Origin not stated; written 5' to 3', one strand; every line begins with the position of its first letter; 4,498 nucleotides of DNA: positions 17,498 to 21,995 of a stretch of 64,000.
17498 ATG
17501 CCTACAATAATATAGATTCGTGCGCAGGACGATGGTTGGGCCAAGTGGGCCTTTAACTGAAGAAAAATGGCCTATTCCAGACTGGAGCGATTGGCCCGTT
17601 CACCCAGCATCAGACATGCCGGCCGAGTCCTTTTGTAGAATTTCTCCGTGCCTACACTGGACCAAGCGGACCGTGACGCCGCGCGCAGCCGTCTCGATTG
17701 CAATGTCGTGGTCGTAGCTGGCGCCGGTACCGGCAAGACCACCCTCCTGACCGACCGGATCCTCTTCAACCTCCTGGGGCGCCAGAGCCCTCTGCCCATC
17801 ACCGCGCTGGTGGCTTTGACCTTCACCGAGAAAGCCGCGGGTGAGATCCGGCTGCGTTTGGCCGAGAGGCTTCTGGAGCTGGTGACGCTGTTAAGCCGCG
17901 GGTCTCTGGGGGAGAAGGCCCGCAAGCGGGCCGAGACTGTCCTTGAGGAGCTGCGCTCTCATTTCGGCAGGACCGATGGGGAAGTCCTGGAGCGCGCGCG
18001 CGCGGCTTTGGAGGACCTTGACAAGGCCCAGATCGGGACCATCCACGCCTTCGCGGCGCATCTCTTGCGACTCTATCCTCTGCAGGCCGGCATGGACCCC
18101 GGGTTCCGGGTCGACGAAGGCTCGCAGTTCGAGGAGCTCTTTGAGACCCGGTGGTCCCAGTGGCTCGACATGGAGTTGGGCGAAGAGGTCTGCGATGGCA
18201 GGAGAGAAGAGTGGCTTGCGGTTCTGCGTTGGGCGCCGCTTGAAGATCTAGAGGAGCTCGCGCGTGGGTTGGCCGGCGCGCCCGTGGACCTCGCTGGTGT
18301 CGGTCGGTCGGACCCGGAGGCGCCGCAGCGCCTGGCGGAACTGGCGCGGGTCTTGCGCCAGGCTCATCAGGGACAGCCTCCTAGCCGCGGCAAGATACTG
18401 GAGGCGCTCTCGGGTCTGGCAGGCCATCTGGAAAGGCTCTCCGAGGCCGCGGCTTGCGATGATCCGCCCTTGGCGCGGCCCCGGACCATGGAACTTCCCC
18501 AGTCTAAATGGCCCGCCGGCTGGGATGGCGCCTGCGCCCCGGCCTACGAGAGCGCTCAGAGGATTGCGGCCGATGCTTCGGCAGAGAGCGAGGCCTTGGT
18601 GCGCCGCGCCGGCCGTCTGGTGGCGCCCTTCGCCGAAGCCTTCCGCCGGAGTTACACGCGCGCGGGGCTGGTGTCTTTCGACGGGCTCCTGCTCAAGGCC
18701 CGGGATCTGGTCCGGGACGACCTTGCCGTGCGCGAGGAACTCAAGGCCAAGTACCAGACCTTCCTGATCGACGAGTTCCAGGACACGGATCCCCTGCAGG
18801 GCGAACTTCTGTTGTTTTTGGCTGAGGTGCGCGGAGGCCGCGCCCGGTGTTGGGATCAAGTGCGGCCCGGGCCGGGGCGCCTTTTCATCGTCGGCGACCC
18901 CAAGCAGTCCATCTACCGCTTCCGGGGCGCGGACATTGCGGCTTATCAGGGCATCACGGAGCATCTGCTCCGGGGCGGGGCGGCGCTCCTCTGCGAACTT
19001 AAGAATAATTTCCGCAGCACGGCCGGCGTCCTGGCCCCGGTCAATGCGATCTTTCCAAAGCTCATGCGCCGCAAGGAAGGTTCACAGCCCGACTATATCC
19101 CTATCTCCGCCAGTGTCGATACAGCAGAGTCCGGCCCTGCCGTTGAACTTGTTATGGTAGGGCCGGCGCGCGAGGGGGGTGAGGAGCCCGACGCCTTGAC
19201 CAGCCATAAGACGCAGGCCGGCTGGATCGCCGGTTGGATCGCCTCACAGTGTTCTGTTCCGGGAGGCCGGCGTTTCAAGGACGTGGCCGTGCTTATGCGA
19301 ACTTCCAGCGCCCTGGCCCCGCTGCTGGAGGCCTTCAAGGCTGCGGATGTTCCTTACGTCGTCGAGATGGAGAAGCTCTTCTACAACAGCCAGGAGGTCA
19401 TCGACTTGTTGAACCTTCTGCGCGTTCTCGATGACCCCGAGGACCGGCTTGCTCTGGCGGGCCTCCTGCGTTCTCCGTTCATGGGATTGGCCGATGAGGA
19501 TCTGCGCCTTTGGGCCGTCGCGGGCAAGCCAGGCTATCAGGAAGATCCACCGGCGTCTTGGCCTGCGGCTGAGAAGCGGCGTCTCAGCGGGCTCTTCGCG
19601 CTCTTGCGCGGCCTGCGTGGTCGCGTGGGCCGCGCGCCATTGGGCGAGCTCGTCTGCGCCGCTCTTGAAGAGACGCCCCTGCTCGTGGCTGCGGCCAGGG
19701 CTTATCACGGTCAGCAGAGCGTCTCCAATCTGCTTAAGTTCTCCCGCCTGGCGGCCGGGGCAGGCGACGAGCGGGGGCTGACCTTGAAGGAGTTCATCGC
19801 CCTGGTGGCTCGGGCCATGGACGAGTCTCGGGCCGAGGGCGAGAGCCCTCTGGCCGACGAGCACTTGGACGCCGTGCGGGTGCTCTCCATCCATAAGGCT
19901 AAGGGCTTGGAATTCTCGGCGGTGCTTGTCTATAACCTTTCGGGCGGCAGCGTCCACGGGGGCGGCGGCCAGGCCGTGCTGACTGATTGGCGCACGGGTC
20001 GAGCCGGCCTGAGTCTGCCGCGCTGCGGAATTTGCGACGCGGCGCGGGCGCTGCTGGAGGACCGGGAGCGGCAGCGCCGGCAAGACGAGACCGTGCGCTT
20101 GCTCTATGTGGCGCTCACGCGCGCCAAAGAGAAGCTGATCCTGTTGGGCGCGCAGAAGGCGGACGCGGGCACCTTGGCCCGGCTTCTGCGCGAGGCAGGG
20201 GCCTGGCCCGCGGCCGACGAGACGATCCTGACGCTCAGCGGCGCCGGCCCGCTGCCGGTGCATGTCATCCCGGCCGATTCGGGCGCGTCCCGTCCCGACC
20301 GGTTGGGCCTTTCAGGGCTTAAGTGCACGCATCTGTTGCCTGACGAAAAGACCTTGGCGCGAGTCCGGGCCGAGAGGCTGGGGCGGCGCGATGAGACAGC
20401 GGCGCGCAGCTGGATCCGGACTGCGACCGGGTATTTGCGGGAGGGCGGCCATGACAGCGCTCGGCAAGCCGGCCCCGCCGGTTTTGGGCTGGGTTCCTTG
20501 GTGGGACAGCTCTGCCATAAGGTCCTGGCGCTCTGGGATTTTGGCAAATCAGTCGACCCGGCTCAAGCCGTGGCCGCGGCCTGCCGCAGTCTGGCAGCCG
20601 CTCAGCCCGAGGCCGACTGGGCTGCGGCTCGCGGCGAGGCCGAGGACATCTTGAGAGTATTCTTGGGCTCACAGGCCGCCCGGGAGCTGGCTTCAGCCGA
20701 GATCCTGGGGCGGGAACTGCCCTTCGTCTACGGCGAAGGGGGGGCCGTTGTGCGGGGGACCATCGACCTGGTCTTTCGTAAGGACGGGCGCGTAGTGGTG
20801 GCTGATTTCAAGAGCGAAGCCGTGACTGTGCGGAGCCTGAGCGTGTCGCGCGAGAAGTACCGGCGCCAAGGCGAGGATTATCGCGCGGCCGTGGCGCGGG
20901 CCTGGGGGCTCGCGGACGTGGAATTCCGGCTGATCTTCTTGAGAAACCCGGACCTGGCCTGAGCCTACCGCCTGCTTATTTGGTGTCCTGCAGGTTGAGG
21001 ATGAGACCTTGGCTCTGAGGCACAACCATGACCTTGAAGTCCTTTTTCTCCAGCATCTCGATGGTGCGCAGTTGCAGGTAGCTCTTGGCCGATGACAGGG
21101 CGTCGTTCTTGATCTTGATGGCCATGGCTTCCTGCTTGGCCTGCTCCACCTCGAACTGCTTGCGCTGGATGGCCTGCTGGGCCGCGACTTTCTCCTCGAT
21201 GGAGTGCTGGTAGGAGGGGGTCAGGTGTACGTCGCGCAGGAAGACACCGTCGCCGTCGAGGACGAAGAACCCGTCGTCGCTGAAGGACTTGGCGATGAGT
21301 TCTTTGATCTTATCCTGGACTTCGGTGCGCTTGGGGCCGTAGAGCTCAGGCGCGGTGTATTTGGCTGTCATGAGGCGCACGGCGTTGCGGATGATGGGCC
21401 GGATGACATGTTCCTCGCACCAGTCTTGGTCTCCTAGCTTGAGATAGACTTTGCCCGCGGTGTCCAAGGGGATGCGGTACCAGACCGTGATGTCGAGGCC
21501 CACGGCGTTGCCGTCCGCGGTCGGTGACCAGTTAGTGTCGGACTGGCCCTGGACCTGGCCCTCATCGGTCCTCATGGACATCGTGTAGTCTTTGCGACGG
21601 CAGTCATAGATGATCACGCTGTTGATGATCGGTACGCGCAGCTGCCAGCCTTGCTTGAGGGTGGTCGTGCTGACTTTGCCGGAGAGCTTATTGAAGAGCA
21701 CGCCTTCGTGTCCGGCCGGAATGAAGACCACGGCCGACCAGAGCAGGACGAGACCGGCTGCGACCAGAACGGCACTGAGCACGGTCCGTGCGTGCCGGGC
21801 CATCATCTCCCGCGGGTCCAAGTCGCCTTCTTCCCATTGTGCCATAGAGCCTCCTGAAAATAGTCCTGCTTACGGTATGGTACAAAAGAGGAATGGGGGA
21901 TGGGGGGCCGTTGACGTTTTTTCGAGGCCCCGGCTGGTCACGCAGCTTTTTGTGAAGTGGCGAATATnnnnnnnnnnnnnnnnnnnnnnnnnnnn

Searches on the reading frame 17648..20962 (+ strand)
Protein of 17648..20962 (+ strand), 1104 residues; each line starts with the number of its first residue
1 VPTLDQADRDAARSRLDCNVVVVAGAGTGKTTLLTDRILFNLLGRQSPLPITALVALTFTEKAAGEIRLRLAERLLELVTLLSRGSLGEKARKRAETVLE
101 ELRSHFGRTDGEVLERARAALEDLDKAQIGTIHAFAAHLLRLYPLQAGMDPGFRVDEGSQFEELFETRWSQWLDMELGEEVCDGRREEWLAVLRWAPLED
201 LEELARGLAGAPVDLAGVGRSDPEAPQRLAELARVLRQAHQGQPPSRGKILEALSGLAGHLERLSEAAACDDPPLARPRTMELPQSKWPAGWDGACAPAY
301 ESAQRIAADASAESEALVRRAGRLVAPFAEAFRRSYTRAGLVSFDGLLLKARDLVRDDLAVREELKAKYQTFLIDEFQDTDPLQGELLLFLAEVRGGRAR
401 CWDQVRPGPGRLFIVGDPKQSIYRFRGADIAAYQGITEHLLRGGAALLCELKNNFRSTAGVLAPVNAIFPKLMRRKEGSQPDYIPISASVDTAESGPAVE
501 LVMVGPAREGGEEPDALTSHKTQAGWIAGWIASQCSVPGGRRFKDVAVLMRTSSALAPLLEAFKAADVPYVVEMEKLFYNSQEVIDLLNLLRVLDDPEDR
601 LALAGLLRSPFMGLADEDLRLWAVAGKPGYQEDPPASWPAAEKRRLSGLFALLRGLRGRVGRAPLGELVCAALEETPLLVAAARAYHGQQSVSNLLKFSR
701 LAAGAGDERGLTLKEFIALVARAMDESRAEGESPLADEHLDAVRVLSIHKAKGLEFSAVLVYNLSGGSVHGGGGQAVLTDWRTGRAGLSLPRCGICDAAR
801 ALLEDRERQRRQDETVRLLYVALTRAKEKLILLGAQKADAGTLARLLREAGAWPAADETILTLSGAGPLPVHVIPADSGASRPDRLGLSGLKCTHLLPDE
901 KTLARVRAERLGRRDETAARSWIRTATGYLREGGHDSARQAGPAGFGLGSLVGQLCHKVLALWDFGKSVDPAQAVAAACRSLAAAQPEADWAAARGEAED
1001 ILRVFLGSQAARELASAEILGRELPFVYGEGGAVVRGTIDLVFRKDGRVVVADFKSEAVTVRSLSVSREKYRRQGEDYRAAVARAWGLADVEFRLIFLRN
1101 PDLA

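Call 23: search_protein_families(library=pfam, proteins=[window:17648-20962:+], max_evalue=0.0001)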
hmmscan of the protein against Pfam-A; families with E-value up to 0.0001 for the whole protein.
window:17648-20962:+ (1104 aa): 5 families
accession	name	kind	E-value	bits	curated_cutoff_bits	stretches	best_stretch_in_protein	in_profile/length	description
PF00580.27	UvrD-helicase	-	4.1e-44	151.7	23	1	6-437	3-267/271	UvrD/REP helicase N-terminal domain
PF13361.12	UvrD_C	-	5.3e-27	95.6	25.6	2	690-833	236-346/350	UvrD-like helicase C-terminal domain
PF13245.12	AAA_19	-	4.2e-13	50.1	25.1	1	19-426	13-134/134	AAA domain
PF13538.12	UvrD_C_2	-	6.2e-11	42.4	27.4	0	809-833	27-52/52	UvrD-like helicase C-terminal domain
PF12705.13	PDDEXK_1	-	3.3e-08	34.2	22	1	951-1089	36-178/247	PD-(D/E)XK nuclease superfamily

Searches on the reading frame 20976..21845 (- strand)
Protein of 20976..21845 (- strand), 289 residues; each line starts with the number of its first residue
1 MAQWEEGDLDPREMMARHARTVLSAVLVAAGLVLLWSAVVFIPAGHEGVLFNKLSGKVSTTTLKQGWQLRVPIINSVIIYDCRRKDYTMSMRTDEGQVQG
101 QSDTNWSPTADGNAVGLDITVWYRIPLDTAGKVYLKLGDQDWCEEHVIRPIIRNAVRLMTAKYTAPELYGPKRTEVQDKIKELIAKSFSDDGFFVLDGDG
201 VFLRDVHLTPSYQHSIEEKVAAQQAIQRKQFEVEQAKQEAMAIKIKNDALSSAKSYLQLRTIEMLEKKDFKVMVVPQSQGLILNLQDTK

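Call 23: search_protein_families(library=pfam, proteins=[window:20976-21845:-], max_evalue=0.0001)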
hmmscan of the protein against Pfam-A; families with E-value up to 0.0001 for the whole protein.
window:20976-21845:- (289 aa): 1 family
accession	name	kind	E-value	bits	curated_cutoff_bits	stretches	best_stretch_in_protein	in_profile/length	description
PF01145.31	Band_7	-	4.5e-32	112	23.6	1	42-240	3-176/176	SPFH domain / Band 7 family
